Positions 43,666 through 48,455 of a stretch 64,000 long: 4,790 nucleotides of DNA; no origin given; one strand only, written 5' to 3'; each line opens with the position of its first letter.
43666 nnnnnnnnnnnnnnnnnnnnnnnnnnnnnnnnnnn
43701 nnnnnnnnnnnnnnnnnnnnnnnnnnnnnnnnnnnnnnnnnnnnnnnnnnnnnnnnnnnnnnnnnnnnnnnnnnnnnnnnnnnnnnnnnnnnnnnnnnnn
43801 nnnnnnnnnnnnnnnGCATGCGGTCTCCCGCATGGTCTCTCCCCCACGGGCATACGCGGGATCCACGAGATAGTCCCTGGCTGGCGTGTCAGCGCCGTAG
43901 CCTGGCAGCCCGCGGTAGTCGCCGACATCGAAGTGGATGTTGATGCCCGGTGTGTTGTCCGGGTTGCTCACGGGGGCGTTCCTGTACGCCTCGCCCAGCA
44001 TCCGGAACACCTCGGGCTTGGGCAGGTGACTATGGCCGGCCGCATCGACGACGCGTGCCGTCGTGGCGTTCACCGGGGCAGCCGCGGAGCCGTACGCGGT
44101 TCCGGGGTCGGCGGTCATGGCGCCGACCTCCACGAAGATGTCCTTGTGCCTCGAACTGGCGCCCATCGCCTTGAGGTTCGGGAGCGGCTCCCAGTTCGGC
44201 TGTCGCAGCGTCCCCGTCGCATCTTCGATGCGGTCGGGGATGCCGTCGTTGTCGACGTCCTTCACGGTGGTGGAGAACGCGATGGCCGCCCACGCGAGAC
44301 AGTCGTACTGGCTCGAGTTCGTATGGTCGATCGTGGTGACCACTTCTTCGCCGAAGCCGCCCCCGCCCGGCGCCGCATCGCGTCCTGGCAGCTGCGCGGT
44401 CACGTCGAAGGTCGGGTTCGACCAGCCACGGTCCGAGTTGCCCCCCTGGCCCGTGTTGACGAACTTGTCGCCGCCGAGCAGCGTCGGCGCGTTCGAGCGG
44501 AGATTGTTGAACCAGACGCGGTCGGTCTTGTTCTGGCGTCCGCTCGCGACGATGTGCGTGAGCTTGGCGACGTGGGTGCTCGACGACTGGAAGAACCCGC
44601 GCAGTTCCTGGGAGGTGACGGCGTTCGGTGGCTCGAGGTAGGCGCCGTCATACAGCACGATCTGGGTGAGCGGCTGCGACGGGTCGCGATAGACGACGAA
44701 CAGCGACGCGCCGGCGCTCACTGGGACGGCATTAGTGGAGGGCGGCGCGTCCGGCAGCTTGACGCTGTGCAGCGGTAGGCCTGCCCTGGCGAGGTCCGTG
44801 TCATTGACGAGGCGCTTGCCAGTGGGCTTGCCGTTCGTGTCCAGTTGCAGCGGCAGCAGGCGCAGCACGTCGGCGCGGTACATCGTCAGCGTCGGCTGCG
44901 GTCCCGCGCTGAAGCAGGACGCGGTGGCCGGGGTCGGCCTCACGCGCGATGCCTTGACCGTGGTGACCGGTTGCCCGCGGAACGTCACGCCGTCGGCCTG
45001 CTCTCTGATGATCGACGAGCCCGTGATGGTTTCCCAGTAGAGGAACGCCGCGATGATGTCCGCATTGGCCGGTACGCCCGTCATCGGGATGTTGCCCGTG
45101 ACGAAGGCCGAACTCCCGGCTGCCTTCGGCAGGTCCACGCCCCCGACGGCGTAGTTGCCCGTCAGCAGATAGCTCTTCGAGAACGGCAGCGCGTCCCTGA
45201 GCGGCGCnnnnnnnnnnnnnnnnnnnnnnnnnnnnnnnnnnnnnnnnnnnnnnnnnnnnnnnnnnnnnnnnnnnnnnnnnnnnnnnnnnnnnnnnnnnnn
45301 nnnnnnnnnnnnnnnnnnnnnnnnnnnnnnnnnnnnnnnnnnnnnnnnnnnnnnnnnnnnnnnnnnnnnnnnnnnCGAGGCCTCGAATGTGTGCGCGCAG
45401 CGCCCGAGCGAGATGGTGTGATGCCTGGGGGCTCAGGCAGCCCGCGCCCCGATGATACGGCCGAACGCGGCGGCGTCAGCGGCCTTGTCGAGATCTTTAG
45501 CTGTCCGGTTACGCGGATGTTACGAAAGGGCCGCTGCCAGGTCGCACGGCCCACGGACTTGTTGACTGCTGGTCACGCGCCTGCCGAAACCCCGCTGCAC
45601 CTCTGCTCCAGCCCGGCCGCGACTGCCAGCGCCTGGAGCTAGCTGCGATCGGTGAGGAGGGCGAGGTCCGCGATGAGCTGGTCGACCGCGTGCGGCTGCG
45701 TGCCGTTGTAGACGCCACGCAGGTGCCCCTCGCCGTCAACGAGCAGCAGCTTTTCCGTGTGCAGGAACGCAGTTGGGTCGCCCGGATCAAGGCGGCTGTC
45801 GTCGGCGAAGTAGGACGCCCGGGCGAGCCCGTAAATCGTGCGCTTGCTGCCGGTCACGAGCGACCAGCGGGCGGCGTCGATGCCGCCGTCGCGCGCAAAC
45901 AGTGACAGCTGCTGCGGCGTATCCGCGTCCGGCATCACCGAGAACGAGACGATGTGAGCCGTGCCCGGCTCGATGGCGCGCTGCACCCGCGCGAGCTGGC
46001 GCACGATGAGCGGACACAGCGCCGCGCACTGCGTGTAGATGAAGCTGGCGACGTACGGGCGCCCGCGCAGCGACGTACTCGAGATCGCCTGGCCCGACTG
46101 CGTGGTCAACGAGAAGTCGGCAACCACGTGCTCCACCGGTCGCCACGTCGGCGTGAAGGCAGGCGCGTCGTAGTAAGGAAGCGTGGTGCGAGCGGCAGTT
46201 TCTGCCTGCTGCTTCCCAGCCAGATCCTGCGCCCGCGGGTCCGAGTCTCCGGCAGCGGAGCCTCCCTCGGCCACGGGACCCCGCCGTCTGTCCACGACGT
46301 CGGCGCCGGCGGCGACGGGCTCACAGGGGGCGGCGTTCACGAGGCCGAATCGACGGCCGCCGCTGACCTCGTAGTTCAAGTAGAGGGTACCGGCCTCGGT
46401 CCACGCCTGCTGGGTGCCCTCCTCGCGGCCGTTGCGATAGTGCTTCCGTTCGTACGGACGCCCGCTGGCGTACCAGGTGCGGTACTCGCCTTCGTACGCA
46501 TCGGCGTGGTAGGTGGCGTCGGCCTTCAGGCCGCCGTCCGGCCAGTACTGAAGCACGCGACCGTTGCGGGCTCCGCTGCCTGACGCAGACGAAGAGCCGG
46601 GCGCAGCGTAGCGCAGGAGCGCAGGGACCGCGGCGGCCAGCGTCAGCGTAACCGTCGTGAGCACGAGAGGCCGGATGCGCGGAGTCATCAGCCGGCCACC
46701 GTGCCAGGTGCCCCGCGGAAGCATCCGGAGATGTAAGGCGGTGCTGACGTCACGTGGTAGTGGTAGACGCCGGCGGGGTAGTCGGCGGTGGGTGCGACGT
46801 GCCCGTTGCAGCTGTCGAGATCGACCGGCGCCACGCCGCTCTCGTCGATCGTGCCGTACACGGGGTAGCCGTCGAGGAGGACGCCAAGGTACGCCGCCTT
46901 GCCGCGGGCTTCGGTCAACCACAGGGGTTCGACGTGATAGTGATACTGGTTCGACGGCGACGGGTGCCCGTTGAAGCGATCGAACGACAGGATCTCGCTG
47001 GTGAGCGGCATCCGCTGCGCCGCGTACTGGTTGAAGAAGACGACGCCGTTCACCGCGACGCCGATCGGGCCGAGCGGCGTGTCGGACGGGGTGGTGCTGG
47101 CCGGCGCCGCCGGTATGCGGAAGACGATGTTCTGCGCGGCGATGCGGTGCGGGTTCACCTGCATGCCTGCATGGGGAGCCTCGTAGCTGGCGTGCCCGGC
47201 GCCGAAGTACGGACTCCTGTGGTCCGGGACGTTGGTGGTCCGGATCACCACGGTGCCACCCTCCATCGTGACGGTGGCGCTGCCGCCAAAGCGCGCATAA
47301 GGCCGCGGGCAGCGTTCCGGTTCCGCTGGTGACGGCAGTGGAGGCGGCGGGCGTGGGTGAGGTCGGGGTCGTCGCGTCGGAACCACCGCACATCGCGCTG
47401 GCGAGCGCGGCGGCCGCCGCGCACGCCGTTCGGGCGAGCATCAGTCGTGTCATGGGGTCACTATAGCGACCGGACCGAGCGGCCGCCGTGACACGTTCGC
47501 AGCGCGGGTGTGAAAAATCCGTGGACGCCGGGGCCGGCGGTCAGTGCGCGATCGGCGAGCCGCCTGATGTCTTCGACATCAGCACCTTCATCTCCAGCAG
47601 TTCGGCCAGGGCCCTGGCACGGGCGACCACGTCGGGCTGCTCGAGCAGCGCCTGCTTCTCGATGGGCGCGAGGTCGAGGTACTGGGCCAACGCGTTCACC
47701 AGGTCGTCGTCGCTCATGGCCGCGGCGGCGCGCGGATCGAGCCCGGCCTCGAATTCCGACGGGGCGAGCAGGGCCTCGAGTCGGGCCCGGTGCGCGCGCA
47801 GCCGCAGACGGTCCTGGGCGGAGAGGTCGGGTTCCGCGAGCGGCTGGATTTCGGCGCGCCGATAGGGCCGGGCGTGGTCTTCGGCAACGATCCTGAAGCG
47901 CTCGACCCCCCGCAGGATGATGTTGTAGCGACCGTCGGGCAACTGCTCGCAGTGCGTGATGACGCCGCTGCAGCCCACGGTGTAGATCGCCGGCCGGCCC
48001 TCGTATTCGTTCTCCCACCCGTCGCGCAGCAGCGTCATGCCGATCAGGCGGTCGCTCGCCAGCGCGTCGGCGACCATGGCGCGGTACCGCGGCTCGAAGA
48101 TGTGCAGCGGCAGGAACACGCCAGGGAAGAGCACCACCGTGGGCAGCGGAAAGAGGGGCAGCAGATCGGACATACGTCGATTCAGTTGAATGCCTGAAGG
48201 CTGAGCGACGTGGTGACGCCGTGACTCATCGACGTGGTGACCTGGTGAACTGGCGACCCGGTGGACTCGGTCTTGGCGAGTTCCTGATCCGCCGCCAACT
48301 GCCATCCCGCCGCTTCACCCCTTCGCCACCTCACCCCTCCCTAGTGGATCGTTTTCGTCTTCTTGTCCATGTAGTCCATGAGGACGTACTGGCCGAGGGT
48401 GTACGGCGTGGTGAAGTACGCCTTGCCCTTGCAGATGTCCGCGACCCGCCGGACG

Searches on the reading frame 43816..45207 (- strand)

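Call 67: search_protein_families(library=pfam, proteins=[window:43816-45207:-], max_evalue=10)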
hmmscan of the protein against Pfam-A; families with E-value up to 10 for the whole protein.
window:43816-45207:- (464 aa): 2 families
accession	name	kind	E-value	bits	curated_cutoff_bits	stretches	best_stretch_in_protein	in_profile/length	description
PF11824.13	DUF3344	-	9.1e-06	25.9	27.2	1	166-273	145-248/275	Protein of unknown function (DUF3344)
PF18884.5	TSP3_bac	-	0.12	12.7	25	1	317-333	1-17/22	Bacterial TSP3 repeat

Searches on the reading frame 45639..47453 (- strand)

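Call 24: search_protein_families(library=pfam, proteins=[window:45639-47453:-], max_evalue=0.001)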
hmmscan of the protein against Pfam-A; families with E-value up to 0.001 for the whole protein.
window:45639-47453:- (604 aa): 2 families
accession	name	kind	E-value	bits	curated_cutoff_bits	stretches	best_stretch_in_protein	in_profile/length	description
PF02630.20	SCO1-SenC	-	1.4e-19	70.9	22.8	1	445-577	2-133/134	SCO1/SenC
PF07661.19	MORN_2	-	0.00033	21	29.6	0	321-341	2-22/22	MORN repeat variant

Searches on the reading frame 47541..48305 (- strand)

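Call 24: search_protein_families(library=pfam, proteins=[window:47541-48305:-], max_evalue=0.001)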
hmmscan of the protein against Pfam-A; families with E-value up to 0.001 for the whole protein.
window:47541-48305:- (254 aa): 1 family
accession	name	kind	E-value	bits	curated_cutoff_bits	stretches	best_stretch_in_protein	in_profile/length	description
PF02190.22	LON_substr_bdg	-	1.4e-39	136.6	28.7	1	49-238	2-199/200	ATP-dependent protease La (LON) substrate-binding domain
